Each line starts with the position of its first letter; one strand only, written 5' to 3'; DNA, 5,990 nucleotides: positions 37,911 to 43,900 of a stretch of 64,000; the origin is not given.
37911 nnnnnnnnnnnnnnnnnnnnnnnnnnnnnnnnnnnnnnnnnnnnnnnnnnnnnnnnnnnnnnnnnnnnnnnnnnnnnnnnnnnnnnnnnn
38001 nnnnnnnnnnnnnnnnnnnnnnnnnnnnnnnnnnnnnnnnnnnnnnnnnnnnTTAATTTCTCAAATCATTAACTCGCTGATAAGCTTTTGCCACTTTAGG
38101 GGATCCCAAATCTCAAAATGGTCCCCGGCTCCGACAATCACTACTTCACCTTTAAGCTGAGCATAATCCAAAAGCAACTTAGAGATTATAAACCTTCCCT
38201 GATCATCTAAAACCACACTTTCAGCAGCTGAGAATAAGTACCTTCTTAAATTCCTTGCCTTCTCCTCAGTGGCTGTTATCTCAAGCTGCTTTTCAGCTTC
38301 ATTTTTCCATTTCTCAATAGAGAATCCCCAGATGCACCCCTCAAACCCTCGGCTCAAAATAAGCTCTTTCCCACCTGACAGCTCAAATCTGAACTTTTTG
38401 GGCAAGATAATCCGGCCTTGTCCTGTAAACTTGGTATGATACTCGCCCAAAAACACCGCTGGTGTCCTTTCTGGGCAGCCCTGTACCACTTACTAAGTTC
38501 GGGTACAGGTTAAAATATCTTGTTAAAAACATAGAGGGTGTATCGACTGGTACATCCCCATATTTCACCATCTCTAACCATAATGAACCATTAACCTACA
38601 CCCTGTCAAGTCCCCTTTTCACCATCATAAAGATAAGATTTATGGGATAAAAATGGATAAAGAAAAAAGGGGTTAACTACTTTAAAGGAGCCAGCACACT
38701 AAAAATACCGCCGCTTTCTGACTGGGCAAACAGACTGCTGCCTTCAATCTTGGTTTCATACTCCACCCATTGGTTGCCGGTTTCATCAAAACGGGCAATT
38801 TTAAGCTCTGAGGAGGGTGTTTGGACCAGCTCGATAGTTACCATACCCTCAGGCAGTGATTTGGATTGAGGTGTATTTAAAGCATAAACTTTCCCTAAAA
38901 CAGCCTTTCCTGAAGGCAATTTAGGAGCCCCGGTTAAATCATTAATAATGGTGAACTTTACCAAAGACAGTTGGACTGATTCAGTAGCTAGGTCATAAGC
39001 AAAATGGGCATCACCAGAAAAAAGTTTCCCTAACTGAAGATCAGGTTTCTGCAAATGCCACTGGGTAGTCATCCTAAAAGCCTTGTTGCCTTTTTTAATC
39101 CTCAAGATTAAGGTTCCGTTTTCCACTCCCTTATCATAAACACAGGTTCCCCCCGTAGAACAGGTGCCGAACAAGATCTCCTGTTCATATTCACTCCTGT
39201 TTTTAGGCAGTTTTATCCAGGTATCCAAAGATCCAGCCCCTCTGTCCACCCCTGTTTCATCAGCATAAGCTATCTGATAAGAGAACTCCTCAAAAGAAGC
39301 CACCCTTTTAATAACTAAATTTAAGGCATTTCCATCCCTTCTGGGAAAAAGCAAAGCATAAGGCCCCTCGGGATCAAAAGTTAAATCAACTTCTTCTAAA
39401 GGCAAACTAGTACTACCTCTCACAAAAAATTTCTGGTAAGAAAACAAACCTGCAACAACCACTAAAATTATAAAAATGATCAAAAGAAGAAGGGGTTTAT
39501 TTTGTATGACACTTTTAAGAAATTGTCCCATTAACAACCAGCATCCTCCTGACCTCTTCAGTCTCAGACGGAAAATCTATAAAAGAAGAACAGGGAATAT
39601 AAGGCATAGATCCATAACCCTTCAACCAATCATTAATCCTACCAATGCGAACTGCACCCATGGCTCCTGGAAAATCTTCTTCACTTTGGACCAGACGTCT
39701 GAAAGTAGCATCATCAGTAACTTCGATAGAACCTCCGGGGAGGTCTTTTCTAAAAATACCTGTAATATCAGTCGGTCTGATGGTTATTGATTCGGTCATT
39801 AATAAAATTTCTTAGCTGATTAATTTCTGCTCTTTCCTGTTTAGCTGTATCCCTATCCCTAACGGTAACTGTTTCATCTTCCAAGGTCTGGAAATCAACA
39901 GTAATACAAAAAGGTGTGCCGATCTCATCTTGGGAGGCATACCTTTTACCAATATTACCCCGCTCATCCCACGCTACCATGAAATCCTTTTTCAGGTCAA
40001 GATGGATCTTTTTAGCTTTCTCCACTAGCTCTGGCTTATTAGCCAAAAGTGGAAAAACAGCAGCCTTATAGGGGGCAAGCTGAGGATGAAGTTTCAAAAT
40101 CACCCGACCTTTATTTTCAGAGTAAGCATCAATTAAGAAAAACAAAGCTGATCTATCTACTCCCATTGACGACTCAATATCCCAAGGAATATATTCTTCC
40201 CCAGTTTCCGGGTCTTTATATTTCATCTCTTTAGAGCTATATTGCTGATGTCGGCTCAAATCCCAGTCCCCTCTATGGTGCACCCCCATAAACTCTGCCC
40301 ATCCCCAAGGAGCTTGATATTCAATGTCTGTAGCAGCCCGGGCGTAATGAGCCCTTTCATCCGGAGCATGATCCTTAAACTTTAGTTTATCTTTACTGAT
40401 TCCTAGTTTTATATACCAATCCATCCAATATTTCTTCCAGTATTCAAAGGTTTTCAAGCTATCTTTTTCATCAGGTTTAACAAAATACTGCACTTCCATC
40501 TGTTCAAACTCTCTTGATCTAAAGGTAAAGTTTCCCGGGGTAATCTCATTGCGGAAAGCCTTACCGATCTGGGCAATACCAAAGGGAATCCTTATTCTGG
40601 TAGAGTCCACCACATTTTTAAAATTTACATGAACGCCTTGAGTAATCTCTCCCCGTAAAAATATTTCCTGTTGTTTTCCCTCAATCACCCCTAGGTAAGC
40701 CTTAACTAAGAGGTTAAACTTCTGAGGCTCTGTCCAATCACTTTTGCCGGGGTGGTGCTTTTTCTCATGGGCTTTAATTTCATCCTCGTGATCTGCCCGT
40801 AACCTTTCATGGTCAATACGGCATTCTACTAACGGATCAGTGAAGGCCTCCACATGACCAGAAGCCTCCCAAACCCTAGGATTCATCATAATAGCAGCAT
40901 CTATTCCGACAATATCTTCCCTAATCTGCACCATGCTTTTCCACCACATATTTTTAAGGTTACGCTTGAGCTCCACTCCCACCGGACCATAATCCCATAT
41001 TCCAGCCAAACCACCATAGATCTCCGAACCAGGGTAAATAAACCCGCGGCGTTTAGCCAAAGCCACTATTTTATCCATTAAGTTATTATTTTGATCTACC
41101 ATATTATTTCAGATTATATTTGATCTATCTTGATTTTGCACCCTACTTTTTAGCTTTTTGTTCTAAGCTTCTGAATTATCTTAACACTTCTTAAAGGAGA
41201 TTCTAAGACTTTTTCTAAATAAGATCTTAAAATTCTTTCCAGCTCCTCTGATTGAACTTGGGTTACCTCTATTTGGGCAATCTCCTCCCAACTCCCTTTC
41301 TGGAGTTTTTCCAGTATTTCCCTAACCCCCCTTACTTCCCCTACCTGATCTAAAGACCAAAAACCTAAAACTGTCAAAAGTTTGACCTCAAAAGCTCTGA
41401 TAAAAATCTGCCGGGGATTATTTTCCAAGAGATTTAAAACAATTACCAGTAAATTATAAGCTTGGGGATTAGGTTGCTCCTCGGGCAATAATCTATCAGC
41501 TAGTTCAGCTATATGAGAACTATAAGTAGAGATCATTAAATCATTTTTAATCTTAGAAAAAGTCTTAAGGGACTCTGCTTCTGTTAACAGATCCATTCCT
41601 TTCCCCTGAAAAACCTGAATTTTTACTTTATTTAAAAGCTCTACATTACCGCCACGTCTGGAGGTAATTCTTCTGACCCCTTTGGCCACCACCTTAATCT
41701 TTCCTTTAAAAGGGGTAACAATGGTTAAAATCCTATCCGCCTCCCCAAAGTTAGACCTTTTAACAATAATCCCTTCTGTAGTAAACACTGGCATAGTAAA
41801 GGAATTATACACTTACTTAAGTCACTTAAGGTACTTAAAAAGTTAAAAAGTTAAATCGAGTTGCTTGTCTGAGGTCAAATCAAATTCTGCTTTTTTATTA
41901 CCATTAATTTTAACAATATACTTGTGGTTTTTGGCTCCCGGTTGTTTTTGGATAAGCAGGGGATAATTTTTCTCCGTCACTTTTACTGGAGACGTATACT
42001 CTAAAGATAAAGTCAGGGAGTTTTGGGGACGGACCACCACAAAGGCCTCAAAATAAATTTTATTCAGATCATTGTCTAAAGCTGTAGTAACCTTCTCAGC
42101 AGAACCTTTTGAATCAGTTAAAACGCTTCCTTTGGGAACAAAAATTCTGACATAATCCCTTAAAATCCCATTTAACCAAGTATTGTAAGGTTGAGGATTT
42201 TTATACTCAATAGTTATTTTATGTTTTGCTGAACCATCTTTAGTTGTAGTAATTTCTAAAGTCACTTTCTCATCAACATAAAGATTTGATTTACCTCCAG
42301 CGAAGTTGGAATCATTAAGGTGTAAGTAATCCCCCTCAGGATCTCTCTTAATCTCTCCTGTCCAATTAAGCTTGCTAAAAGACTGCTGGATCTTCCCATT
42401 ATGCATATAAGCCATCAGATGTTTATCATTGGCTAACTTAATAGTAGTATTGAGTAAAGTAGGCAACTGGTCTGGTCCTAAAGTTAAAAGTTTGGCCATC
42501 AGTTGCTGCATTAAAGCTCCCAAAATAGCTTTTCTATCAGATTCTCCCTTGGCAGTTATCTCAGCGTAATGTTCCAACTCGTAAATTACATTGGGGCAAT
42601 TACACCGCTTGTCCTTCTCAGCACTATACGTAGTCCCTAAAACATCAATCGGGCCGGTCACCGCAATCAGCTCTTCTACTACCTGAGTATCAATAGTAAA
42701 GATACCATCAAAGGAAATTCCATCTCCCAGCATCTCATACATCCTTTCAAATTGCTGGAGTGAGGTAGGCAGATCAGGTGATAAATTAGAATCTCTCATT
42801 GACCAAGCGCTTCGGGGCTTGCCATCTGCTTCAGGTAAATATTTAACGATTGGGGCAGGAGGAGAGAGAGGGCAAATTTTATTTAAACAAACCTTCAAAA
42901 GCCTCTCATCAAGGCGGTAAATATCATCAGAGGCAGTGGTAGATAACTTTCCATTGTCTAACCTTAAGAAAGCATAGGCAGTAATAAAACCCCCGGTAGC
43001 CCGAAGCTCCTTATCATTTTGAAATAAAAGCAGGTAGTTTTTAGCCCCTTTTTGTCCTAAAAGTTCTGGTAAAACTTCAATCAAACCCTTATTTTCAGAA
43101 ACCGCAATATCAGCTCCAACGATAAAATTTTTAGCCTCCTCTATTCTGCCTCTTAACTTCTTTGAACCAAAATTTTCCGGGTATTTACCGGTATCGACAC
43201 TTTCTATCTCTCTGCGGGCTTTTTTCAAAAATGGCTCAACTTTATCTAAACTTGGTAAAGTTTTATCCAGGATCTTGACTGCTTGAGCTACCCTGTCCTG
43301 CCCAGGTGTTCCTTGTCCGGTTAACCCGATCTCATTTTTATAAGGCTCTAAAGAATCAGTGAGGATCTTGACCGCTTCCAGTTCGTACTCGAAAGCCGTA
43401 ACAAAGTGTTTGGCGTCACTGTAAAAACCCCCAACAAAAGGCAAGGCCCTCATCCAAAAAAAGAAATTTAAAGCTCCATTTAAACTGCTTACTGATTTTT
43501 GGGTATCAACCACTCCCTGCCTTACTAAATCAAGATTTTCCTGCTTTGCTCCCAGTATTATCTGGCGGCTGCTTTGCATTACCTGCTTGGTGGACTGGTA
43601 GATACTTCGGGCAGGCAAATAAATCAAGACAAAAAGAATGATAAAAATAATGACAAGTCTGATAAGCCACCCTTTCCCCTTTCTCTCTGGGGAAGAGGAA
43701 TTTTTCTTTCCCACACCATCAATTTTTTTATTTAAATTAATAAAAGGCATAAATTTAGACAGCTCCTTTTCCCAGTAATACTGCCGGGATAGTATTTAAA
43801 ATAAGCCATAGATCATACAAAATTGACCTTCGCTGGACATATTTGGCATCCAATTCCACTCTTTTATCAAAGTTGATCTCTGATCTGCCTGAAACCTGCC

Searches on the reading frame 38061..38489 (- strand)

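Call 59: search_protein_families(library=pfam, proteins=[window:38061-38489:-], max_evalue=0.1)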
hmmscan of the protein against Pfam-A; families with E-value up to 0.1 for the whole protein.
window:38061-38489:- (142 aa): 1 family
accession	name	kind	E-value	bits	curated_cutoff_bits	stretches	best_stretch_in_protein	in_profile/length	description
PF02381.23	MraZ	-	3.5e-26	91.4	23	2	85-140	1-56/72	MraZ protein, putative antitoxin-like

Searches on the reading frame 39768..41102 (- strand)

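Call 10: search_protein_families(library=pfam, proteins=[window:39768-41102:-], max_evalue=0.01)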
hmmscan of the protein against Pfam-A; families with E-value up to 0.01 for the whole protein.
window:39768-41102:- (444 aa): 2 families
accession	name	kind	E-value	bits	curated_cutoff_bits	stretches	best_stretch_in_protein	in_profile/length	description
PF03129.25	HGTP_anticodon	-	3.7e-19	69.1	21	1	346-436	1-93/94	Anticodon binding domain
PF00587.30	tRNA-synt_2b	-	2.4e-07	31.4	29.3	1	144-265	8-123/179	tRNA synthetase class II core domain (G, H, P, S and T)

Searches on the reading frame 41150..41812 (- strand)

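Call 10: search_protein_families(library=pfam, proteins=[window:41150-41812:-], max_evalue=0.01)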
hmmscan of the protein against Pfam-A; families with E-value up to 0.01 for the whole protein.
window:41150-41812:- (220 aa): 2 families
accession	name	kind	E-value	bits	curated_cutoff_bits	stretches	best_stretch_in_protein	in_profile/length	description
PF02565.21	RecO_C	-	1.2e-22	80.8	22.1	2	91-151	3-64/157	Recombination protein O C terminal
PF11967.14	RecO_N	-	7.4e-19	68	27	1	7-85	1-80/80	Recombination protein O N terminal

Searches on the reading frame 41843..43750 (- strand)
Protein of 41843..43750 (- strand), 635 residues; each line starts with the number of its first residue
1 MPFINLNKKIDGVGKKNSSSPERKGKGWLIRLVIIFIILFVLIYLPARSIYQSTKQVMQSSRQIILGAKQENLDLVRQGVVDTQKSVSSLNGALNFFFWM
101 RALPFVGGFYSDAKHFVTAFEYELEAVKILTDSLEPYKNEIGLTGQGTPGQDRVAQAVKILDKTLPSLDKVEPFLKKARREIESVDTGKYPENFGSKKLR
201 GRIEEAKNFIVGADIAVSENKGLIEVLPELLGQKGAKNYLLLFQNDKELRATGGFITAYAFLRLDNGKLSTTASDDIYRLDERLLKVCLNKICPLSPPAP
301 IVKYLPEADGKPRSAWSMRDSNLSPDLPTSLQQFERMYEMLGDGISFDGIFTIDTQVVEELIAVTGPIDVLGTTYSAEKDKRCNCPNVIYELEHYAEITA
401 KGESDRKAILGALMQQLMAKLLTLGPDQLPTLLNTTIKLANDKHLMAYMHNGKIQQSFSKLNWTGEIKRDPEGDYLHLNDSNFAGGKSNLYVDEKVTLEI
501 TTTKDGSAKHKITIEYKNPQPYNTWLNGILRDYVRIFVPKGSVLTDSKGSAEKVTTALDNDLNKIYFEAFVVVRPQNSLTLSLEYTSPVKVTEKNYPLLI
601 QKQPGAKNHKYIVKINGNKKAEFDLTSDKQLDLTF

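Call 10: search_protein_families(library=pfam, proteins=[window:41843-43750:-], max_evalue=0.01)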
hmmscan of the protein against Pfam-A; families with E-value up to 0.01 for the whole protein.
window:41843-43750:- (635 aa): 1 family
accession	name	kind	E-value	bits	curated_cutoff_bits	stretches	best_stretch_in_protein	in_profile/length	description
PF13196.11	DUF4012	-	2.5e-24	86.9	28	1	235-377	2-132/144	Protein of unknown function (DUF4012)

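Call 23: search_protein_families(library=ncbifam, proteins=[window:41843-43750:-], max_evalue=0.01)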
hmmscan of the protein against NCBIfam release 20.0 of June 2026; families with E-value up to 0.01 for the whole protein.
window:41843-43750:- (635 aa): 0 families
